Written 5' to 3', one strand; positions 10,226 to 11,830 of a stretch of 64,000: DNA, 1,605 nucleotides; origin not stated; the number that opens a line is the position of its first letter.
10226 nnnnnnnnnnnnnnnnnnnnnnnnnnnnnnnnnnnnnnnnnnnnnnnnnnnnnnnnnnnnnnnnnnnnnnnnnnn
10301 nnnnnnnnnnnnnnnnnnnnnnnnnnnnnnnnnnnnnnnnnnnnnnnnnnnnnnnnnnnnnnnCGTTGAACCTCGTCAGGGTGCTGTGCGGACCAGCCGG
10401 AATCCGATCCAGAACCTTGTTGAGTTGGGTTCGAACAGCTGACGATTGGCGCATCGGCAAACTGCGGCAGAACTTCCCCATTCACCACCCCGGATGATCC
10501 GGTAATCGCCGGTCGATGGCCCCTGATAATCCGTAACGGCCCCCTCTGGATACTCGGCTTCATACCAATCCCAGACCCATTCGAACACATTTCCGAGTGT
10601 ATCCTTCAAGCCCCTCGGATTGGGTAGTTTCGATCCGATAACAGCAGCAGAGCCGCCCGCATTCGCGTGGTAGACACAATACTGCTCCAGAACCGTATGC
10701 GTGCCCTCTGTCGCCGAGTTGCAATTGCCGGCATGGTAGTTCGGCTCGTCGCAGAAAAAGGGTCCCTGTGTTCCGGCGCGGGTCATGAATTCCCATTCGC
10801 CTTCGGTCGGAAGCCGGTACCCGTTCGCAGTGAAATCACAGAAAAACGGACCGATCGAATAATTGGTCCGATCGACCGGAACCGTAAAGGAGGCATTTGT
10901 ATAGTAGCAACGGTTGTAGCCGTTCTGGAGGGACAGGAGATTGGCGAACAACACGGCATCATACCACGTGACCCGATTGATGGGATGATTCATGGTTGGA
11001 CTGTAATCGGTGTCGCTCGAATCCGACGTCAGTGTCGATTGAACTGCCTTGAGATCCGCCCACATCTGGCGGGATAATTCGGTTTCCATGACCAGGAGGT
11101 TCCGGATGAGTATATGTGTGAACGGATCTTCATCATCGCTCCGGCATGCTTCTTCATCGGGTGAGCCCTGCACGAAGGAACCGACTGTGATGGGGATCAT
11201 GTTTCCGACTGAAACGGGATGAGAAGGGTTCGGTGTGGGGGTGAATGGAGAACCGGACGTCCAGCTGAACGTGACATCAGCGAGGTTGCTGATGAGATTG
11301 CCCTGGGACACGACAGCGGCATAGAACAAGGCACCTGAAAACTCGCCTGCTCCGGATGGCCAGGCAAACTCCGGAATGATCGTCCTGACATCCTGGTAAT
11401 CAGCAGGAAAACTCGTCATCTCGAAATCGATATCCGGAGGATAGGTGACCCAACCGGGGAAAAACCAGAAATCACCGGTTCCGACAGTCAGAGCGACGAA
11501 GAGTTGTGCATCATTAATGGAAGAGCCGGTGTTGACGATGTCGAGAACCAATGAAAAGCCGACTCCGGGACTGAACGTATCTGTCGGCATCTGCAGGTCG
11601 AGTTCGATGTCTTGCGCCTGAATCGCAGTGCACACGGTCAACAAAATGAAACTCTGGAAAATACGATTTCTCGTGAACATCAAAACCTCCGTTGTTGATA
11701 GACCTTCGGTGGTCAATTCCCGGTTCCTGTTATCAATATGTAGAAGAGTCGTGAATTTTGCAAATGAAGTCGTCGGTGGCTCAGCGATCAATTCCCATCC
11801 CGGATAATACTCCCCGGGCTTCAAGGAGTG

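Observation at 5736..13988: Tight operon coupling an FGE-domain protein carrying the novel domain to a minimal T2SS/T4P-like set (two pseudopilins, small membrane protein, PilB/GspE, PilC/GspF) behind a Ser/Thr kinase-TPR gene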

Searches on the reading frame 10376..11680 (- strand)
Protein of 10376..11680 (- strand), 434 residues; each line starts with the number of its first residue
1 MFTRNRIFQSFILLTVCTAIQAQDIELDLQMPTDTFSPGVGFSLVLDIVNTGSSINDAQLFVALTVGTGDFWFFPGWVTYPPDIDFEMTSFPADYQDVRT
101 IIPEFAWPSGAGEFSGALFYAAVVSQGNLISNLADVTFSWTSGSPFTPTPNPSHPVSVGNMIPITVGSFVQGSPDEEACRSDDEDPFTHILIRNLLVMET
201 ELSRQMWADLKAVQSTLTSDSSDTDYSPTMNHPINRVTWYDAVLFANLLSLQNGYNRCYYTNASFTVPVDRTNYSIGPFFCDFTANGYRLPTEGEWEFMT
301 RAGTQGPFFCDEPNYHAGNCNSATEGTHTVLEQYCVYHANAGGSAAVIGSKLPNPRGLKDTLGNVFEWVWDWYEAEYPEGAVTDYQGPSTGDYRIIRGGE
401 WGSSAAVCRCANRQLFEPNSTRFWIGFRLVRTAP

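Call 3: search_protein_families(library=pfam, proteins=[window:10376-11680:-], max_evalue=0.01)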
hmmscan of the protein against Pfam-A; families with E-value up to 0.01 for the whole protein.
window:10376-11680:- (434 aa): 1 family
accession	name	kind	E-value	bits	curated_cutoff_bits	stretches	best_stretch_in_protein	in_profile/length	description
PF03781.23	FGE-sulfatase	-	1.4e-37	130.2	23.3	1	159-431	3-255/255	Sulfatase-modifying factor enzyme 1-like domain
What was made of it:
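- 10376..11680 (-): Neighbour, not part of the conserved module. Secreted FGE-sulfatase-fold protein (434 aa) with an N-terminal CARDB/FnIII-like beta-sandwich (the 'novel domain', 11252-11614). PF03781 1.4e-37 (call 3).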

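Call 11: search_protein_families(library=ncbifam, proteins=[window:10376-11680:-], max_evalue=0.01)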
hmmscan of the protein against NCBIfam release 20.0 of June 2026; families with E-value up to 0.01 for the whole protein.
window:10376-11680:- (434 aa): 9 families
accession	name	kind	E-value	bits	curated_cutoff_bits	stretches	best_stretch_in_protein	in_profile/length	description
NF051459.1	pyoverdine_PvdO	equivalog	4.6e-21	75.1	500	2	282-432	137-279/280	dihydropyoverdine dehydrogenase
TIGR02171.1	Fb_sc_TIGR02171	subfamily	1.9e-20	72.5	544.35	1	199-430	77-280/912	TIGR02171 family lipoprotein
TIGR03440.2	egtB_TIGR03440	equivalog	1e-12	47.9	360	1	286-429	291-412/413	ergothioneine biosynthesis protein EgtB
TIGR03525.2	GldK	equivalog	1.1e-12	48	350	1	285-433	253-407/408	T9SS ring complex lipoprotein PorK/GldK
NF041186.1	SenA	equivalog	1.1e-08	34.9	420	1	280-430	284-381/382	selenoneine synthase SenA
TIGR04373.1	egtB_X_signatur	signature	2.4e-05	24.3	71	1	384-429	3-48/50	EgtB-related enzyme signature domain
TIGR03524.1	GldJ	equivalog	0.0017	17.1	458.2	0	286-303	262-279/559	gliding motility lipoprotein GldJ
TIGR03530.1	GldJ_short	equivalog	0.0049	15.8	382.9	0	286-312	208-233/396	gliding motility lipoprotein GldJ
TIGR04344.1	ovoA_Nterm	equivalog_domain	0.0058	15.6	400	1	268-430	297-444/444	5-histidylcysteine sulfoxide synthase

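Call 39: search_solved_structures(query=window:10376-11680:-, max_evalue=0.001, show_alignments=2)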
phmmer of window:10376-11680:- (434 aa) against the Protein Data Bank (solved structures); distinct sequences matched with E-value up to 0.001: 23.
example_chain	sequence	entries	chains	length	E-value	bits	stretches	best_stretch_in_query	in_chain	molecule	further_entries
2y3c_A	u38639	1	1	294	1e-26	97.2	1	191-430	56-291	TREPONEMA DENTICOLA VARIABLE PROTEIN 1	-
5hha_A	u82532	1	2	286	2.8e-14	56.2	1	279-431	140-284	PvdO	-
5aoh_A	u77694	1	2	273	1e-13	54.4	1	193-374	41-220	Spore coat protein CotH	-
6muj_A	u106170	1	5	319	6.8e-13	51.6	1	287-431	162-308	Formylglycine-generating enzyme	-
2q17_A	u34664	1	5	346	9e-13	51.2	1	287-431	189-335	formylglycine generating enzyme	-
31dc_A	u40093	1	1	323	1.2e-10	44.2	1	278-429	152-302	Formylglycine-generating enzyme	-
5nxl_A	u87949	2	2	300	1.3e-10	44.1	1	158-429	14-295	Non-specific serine/threonine protein kinase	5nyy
2aft_X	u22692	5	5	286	1.6e-10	43.8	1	278-429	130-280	Sulfatase modifying factor 1 | Sulfatase-modifying factor 1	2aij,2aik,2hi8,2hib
6s07_A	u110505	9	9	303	4e-10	42.5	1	158-429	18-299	Formylglycine-generating enzyme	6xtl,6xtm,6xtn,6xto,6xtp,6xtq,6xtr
1y1e_X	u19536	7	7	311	6.6e-10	41.8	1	278-429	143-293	C-alpha-formyglycine-generating enzyme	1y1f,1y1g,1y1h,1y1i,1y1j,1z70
5ssy_A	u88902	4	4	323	9.4e-10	41.3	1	278-429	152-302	Formylglycine-generating enzyme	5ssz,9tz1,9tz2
2aii_X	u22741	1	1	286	1.4e-09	40.7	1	278-429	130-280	Sulfatase modifying factor 1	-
5ssx_A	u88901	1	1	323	1.6e-09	40.5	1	277-429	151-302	Formylglycine-generating enzyme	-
8aru_A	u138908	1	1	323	2.2e-09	40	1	277-429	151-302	Formylglycine-generating enzyme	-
2afy_X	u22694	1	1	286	4.3e-09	39.1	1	278-429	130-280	Sulfatase modifying factor 1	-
7spq_A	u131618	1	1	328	9e-07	31.4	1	280-432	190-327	Serine/threonine kinase ToxD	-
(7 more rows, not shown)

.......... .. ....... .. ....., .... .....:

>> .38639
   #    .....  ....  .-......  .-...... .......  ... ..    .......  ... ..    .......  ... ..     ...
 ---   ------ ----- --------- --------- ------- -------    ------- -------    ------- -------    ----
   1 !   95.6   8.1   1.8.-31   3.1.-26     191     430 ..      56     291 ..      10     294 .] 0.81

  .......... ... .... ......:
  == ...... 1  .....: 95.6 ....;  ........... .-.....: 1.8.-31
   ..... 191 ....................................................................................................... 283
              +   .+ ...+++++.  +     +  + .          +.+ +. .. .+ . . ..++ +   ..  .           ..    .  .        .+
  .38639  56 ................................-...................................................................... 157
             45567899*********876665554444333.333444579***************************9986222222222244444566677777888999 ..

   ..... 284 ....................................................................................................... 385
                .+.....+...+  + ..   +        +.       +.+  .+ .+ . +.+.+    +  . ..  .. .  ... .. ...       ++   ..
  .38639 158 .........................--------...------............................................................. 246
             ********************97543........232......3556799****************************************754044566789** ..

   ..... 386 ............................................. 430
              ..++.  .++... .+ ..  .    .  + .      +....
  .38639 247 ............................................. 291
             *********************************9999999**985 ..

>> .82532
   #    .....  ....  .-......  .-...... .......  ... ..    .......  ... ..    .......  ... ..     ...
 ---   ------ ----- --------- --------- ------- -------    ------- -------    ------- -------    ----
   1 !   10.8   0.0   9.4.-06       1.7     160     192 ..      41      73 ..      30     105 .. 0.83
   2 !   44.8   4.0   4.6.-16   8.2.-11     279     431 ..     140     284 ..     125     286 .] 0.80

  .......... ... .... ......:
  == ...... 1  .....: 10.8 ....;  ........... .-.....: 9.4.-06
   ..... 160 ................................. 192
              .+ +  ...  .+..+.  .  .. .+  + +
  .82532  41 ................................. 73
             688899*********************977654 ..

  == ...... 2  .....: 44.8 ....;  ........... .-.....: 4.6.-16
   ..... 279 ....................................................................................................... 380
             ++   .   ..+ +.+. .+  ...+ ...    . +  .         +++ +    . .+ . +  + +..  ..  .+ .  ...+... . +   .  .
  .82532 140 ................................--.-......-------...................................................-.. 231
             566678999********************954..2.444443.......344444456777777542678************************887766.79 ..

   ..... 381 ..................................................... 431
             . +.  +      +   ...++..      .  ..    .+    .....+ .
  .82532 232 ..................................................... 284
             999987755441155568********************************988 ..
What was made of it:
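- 10376..11680 (-): Best solved relative is Treponema denticola variable protein 1, 1e-26 (call 39).
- Closest known: FGE-sulfatase-fold proteins that are not formylglycine-generating enzymes. Same: Its best solved relative is T. denticola variable protein 1 (1e-26, call 39).
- FGE-sulfatase domains fused to Ser/Thr kinases have solved structures: 5nxl 'non-specific serine/threonine protein kinase' and 7spq 'Ser/Thr kinase ToxD' are among the hits (call 39).
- Tried and rejected: I considered the FGE-like protein as a PorK-like structural ring component of a secretion system and rejected it on score (calls 11, 39).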

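Call 41: find_homologous_proteins(query=window:10376-11680:-, max_evalue=1e-20)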
Query window:10376-11680:- (434 aa): 699 proteins with E <= 1e-20 among 5450 candidates; the best 120 are listed.
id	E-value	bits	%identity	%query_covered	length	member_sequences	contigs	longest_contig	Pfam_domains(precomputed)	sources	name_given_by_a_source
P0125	0.0e+0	1027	100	100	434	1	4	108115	PF03781.23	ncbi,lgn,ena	-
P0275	2.2e-257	872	83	100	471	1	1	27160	PF03781.23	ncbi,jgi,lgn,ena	-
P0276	2.7e-204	697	42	98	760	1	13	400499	PF03781.23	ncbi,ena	-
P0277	3.7e-204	697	48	98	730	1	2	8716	PF03781.23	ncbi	-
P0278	2.7e-199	681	55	61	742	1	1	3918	PF03781.23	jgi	jgi:formylglycine-generating enzyme required for sulfatase activity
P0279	9.0e-173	594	45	97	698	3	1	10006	PF03781.23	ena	-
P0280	8.3e-154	531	58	63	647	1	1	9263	PF03781.23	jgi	-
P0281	6.6e-150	518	52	63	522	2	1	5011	PF03781.23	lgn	-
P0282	3.8e-149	516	50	64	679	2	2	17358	PF00404.25,PF03781.23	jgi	jgi:formylglycine-generating enzyme required for sulfatase activity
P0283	4.6e-149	515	49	63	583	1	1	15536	PF03781.23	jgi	-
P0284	6.8e-149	515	49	63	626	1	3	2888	PF03781.23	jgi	jgi:formylglycine-generating enzyme required for sulfatase activity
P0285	2.8e-145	503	53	100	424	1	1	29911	PF03781.23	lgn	-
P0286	6.4e-144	498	48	63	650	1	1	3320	PF03781.23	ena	-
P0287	1.0e-143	498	52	99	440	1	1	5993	PF03781.23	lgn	-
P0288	9.4e-141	488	43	74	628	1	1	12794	PF03781.23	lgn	-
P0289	7.7e-140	485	51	97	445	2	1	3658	PF03781.23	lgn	-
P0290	2.9e-139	483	49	63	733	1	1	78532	PF03781.23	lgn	-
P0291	9.0e-139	481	53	97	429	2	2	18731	PF03781.23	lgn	-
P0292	2.3e-136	474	49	61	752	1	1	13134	PF03781.23,PF00041.28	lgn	-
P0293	1.2e-135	471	51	98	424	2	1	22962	PF03781.23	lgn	-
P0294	2.3e-133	464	46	64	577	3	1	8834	PF03781.23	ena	-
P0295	1.4e-132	461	50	100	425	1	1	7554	PF03781.23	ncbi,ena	-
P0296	9.3e-132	458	49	99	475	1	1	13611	PF03781.23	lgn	-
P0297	6.2e-131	456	51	92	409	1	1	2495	PF03781.23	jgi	jgi:formylglycine-generating enzyme required for sulfatase activity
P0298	3.7e-130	453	48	99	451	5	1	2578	PF03781.23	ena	-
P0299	1.4e-129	451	48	96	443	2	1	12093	PF03781.23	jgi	jgi:formylglycine-generating enzyme required for sulfatase activity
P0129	5.3e-128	446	48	100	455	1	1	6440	PF03781.23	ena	-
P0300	1.7e-127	444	48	97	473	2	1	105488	PF03781.23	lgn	-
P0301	2.8e-127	444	47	98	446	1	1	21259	PF03781.23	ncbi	-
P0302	1.3e-125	438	47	100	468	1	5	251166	PF03781.23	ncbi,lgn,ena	-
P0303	2.3e-125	437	48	97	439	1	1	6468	PF03781.23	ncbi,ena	-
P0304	4.7e-125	436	49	97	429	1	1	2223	PF03781.23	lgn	-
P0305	1.1e-124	435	46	97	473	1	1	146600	PF03781.23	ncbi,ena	-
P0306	1.2e-124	435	48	95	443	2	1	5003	PF03781.23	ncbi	-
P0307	7.0e-124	432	46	99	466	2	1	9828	PF03781.23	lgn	-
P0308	4.4e-123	430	49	95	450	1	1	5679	PF03781.23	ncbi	-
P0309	1.9e-120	421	49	97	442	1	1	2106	PF03781.23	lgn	-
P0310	4.6e-118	413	46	98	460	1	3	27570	PF03781.23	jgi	jgi:formylglycine-generating enzyme required for sulfatase activity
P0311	3.0e-116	407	47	98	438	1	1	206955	PF03781.23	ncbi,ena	-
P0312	7.9e-116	406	49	96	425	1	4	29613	PF03781.23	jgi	jgi:formylglycine-generating enzyme required for sulfatase activity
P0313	1.6e-115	405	47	99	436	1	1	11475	PF03781.23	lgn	-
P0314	4.4e-115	403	44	100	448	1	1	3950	PF03781.23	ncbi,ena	-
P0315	1.1e-112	396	46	99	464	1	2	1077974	PF03781.23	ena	-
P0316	5.1e-112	393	47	98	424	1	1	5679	PF03781.23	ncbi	-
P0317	1.1e-110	389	62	64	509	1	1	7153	PF03781.23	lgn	-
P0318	2.0e-109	385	45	96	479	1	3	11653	PF03781.23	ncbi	ncbi:MAG: formylglycine-generating enzyme family protein [bacterium]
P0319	9.7e-109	382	61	63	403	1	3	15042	PF00404.25,PF03781.23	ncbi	ncbi:MAG: SUMF1/EgtB/PvdO family nonheme iron enzyme [bacterium]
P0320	1.9e-107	378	43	99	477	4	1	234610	PF03781.23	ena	-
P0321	6.2e-107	377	59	64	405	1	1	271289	PF00404.25,PF03781.23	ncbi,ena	-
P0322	1.7e-104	369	62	64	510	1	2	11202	PF03781.23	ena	-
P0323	1.7e-104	369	59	64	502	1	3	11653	PF03781.23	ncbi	ncbi:MAG: SUMF1/EgtB/PvdO family nonheme iron enzyme [bacterium]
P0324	2.3e-104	368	45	97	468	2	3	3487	PF03781.23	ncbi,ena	-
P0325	4.2e-104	367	57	64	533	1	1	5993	PF03781.23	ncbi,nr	ncbi:formylglycine-generating enzyme family protein [bacterium]|nr:formylglycine-generating enzyme f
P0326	1.1e-102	363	59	63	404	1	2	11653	PF03781.23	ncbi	ncbi:MAG: SUMF1/EgtB/PvdO family nonheme iron enzyme [bacterium]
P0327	3.9e-102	361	58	64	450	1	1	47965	PF03781.23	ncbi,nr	ncbi:formylglycine-generating enzyme family protein [bacterium]|nr:formylglycine-generating enzyme f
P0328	1.0e-101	359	60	63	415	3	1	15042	PF03781.23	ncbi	ncbi:MAG: SUMF1/EgtB/PvdO family nonheme iron enzyme [bacterium]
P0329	5.0e-101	357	58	63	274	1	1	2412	PF03781.23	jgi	-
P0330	6.7e-101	357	42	99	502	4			PF03781.23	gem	-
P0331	2.5e-100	355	57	66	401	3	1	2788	PF00404.25,PF03781.23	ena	-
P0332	5.5e-100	354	56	64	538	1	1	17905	PF03781.23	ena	-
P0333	1.6e-99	352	50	73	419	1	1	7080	PF03781.23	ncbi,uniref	ncbi:formylglycine-generating enzyme family protein [candidate division CSSED10-310 bacterium]|unire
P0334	2.9e-99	351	58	63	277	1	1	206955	PF03781.23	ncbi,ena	-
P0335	3.2e-99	351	57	63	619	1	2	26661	PF03781.23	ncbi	-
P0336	1.1e-98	349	43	96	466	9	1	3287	PF03781.23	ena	-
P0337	1.6e-98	349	58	63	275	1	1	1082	PF03781.23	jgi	jgi:formylglycine-generating enzyme required for sulfatase activity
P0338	4.5e-98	347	57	64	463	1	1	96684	PF03781.23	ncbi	-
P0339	4.5e-98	347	56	64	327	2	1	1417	PF03781.23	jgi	jgi:formylglycine-generating enzyme required for sulfatase activity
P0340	1.6e-97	346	60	58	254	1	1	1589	PF03781.23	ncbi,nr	ncbi:MAG: formylglycine-generating enzyme family protein, partial [Actinomycetaceae bacterium]|nr:fo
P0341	2.9e-97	345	57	64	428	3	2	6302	PF03781.23,PF13620.13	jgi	-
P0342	7.5e-97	343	40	99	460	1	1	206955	PF03781.23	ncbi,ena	-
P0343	9.9e-97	343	55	64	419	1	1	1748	PF18998.7,PF03781.23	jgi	jgi:formylglycine-generating enzyme required for sulfatase activity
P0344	1.1e-96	343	56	64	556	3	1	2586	PF03781.23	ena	-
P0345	8.9e-96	340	42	100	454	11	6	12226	PF03781.23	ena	-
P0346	1.3e-95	339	56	63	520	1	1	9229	PF03781.23,PF13620.13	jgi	-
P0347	5.9e-95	337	41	97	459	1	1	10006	PF03781.23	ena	-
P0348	7.1e-95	337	56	63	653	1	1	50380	PF01833.31,PF03781.23,PF17210.10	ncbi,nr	ncbi:SUMF1/EgtB/PvdO family nonheme iron enzyme [bacterium]|nr:SUMF1/EgtB/PvdO family nonheme iron e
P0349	8.0e-95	337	57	63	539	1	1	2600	PF03781.23,PF13620.13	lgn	-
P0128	1.1e-94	336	51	69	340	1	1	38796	PF03781.23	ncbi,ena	-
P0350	2.9e-94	335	56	63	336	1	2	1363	PF03781.23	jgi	-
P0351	4.0e-94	334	57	63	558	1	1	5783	PF03781.23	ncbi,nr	ncbi:formylglycine-generating enzyme family protein, partial [bacterium]|nr:formylglycine-generating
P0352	4.0e-94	334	43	97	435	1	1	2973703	PF03781.23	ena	-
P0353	5.3e-94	334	42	91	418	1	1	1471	PF03781.23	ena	-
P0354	3.2e-92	328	51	67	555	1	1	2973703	PF03781.23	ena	-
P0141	3.8e-92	328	50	51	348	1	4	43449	PF03781.23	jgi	jgi:formylglycine-generating enzyme required for sulfatase activity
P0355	4.6e-92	328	56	63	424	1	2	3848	PF03781.23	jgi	-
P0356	5.8e-92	327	42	99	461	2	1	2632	PF03781.23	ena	-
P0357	6.4e-92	327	53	63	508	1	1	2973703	PF03781.23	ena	-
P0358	1.5e-91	326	56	63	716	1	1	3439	PF03781.23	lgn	-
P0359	2.0e-91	325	55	63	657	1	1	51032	PF01833.31,PF03781.23,PF17210.10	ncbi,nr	ncbi:SUMF1/EgtB/PvdO family nonheme iron enzyme [bacterium]|nr:SUMF1/EgtB/PvdO family nonheme iron e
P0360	3.4e-91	325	54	66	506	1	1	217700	PF03781.23,PF13620.13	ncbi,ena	-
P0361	4.2e-91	324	54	63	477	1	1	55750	PF03781.23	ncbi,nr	ncbi:formylglycine-generating enzyme family protein, partial [bacterium]|nr:formylglycine-generating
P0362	4.7e-91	324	55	63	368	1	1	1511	PF03781.23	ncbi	-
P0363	5.4e-91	324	54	64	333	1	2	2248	PF03781.23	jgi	-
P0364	7.0e-91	324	53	64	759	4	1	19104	PF03781.23,PF02230.23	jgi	-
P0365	1.1e-90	323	54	64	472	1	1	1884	PF03781.23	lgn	-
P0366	1.2e-90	323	41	99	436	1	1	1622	PF03781.23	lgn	-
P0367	1.4e-90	323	55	63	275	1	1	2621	PF03781.23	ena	-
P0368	2.3e-90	322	54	63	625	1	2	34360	PF03781.23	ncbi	-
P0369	2.4e-90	322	53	63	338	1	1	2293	PF03781.23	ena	-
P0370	3.3e-90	321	54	63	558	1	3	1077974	PF03781.23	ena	-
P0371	4.9e-90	321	55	63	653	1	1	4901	PF01833.31,PF03781.23,PF17210.10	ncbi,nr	ncbi:SUMF1/EgtB/PvdO family nonheme iron enzyme [bacterium]|nr:SUMF1/EgtB/PvdO family nonheme iron e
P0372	6.4e-90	320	55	64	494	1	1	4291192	PF03781.23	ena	-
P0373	7.7e-90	320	45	75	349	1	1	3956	PF03781.23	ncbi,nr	ncbi:formylglycine-generating enzyme family protein [bacterium]|nr:formylglycine-generating enzyme f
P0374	6.1e-89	317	52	67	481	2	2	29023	PF03781.23,PF13620.13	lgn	-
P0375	6.1e-89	317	55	64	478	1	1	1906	PF03781.23,PF13620.13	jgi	jgi:formylglycine-generating enzyme required for sulfatase activity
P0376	7.4e-89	317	56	61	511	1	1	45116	PF03781.23,PF13620.13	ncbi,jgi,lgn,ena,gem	-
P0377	1.0e-88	317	53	63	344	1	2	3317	PF03781.23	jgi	-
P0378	1.1e-88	316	54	63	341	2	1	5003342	PF03781.23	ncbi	-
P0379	1.2e-88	316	52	64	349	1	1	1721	PF03781.23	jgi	-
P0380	1.6e-88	316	56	65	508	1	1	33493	PF03781.23,PF13620.13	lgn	-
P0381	1.7e-88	316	54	64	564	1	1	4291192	PF03781.23,PF13620.13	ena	-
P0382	2.0e-88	316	45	81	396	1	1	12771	PF03781.23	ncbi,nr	ncbi:SUMF1/EgtB/PvdO family nonheme iron enzyme [bacterium]|nr:SUMF1/EgtB/PvdO family nonheme iron e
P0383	2.3e-88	315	57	59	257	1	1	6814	PF03781.23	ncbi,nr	ncbi:formylglycine-generating enzyme family protein, partial [bacterium]|nr:formylglycine-generating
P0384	6.6e-88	314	39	96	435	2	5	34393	PF03781.23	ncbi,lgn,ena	-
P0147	1.2e-87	313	39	98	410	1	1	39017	PF03781.23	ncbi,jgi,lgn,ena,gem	-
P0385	3.0e-87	312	54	63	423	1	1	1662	PF03781.23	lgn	-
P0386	3.8e-87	311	53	62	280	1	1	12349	PF03781.23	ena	-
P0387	4.0e-87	311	54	64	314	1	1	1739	PF03781.23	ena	-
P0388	4.8e-87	311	52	68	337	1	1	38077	PF03781.23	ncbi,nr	ncbi:formylglycine-generating enzyme family protein [bacterium]|nr:formylglycine-generating enzyme f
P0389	1.0e-86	310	54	62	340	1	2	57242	PF03781.23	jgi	-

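Call 42: find_encoding_contigs(protein=P0285, flank=8000, max_places=1)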
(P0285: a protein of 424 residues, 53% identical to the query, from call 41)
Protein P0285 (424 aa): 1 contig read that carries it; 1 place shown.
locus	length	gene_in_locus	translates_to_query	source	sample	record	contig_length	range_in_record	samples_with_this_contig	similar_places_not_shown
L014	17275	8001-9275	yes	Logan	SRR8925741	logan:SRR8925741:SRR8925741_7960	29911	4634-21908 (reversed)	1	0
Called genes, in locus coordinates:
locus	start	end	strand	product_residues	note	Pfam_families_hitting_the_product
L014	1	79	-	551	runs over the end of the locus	PF01590:GAF (faint), PF13492:GAF_3 (faint), PF02518:HATPase_c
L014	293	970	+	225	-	PF11172:DUF2959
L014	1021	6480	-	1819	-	PF13229:Beta_helix, PF05048:NosD, PF13229:Beta_helix, PF13229:Beta_helix, PF13229:Beta_helix, PF00801:PKD, PF18911:PKD_4, PF00801:PKD, +7 more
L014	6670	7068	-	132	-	PF00578:AhpC-TSA, PF08534:Redoxin (weak), PF10417:1-cysPrx_C (weak)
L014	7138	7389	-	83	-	PF00578:AhpC-TSA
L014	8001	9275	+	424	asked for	PF03781:FGE-sulfatase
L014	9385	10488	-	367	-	PF09992:NAGPA (weak)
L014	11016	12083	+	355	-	PF04055:Radical_SAM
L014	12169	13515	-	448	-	PF19289:PmbA_TldD_3rd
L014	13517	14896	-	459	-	PF01523:PmbA_TldD_1st, PF19290:PmbA_TldD_2nd, PF19289:PmbA_TldD_3rd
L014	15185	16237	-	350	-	-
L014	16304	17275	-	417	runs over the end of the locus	PF00890:FAD_binding_2 (weak), PF01593:Amino_oxidase, PF03486:HI0933_like (faint), PF13450:NAD_binding_8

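Call 43: find_encoding_contigs(protein=P0302, flank=8000, max_places=1)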
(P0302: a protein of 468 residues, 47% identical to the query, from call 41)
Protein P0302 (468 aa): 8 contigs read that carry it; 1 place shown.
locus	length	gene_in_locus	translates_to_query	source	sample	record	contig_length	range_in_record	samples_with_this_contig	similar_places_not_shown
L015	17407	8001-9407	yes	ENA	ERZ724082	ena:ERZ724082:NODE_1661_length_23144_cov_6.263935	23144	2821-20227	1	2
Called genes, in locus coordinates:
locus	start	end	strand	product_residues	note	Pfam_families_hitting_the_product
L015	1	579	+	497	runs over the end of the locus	PF05872:HerA_C, PF13401:AAA_22 (faint)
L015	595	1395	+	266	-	PF01026:TatD_DNase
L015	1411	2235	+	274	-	PF00899:ThiF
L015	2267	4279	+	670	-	PF17391:Urocanase_N, PF01175:Urocanase, PF17392:Urocanase_C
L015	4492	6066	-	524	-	-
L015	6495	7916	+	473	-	-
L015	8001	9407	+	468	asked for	PF03781:FGE-sulfatase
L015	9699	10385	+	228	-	PF00849:PseudoU_synth_2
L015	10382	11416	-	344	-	-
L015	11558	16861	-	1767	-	PF00069:Pkinase, PF07714:PK_Tyr_Ser-Thr, PF13191:AAA_16, PF13424:TPR_12, PF17874:TPR_MalT, PF01590:GAF, PF13185:GAF_2, PF00158:Sigma54_activat, +20 more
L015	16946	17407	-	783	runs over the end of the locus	PF00069:Pkinase, PF07714:PK_Tyr_Ser-Thr, PF13374:TPR_10 (faint), PF13424:TPR_12 (faint), PF07719:TPR_2 (faint), PF13181:TPR_8 (faint)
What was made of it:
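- Another FGE/novel-domain paralogue lies about 2 kb from large kinase genes in L015 (call 43).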
